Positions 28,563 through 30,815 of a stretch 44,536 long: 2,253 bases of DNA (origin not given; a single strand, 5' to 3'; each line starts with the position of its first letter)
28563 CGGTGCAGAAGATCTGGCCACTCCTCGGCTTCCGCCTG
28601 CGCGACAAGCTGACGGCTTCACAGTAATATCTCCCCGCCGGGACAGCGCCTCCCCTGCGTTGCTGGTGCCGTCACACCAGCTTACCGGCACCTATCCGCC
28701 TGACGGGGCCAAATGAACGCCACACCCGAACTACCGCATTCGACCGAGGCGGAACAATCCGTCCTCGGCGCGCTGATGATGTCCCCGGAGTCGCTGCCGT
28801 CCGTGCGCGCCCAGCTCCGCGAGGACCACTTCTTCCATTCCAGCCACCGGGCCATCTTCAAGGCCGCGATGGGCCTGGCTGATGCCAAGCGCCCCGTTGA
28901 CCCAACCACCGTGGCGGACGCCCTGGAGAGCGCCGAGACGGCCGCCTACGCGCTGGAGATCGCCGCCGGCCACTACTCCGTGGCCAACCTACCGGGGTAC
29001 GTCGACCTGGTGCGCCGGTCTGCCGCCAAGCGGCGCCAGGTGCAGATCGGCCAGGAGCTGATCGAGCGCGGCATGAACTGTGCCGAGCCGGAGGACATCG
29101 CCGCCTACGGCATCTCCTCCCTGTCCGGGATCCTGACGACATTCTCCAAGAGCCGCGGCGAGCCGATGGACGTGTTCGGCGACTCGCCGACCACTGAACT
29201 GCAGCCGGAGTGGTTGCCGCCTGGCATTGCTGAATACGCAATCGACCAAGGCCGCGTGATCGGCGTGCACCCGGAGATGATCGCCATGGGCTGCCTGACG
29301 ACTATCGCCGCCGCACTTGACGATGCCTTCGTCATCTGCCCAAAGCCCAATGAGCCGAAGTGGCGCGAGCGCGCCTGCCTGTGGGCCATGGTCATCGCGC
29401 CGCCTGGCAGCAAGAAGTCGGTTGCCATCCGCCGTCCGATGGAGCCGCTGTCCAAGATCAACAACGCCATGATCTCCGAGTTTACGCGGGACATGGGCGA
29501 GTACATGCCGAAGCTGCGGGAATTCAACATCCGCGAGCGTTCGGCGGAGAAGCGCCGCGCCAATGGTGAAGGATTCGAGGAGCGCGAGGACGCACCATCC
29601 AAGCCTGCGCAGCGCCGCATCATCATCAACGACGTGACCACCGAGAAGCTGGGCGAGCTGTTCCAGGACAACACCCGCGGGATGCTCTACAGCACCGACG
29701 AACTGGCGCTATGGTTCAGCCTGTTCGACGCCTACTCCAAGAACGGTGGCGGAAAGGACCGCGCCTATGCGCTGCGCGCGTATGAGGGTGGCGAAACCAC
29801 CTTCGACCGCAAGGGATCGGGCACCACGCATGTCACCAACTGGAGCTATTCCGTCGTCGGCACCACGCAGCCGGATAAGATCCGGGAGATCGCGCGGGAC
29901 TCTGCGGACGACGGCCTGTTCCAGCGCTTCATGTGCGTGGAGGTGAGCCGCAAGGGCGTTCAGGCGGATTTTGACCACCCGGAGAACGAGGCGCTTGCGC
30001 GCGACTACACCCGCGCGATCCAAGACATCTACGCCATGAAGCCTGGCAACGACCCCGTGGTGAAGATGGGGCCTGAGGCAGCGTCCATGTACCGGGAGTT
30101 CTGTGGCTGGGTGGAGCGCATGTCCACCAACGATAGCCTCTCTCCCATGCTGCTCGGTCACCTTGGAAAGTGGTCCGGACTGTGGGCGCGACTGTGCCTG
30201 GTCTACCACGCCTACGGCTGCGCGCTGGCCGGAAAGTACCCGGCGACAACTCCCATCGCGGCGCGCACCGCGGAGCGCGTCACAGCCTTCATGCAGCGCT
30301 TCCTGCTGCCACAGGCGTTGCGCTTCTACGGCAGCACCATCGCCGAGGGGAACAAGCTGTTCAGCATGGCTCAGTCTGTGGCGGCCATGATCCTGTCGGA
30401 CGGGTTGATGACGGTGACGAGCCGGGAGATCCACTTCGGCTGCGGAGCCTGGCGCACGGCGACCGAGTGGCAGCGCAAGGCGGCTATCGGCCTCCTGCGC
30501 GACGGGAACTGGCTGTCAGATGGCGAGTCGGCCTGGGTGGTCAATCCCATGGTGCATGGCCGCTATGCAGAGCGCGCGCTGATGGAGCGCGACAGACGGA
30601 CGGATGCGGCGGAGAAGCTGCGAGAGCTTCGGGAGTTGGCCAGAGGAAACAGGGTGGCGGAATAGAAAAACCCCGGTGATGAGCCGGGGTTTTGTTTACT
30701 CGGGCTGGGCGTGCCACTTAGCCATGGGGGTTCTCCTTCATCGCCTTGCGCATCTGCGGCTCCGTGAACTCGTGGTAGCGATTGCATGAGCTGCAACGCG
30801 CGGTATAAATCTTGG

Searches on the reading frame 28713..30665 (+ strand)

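Call 71: search_protein_families(library=pfam, proteins=[window:28713-30665:+], max_evalue=0.001)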
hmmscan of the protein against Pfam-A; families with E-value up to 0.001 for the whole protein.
window:28713-30665:+ (650 aa): 2 families
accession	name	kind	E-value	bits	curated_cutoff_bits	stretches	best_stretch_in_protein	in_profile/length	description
PF13148.11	DUF3987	-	2.3e-64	218.3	27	1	185-540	2-363/364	Protein of unknown function (DUF3987)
PF00772.26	DnaB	-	2.6e-23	82.4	23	1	7-101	2-102/103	DnaB-like helicase N terminal domain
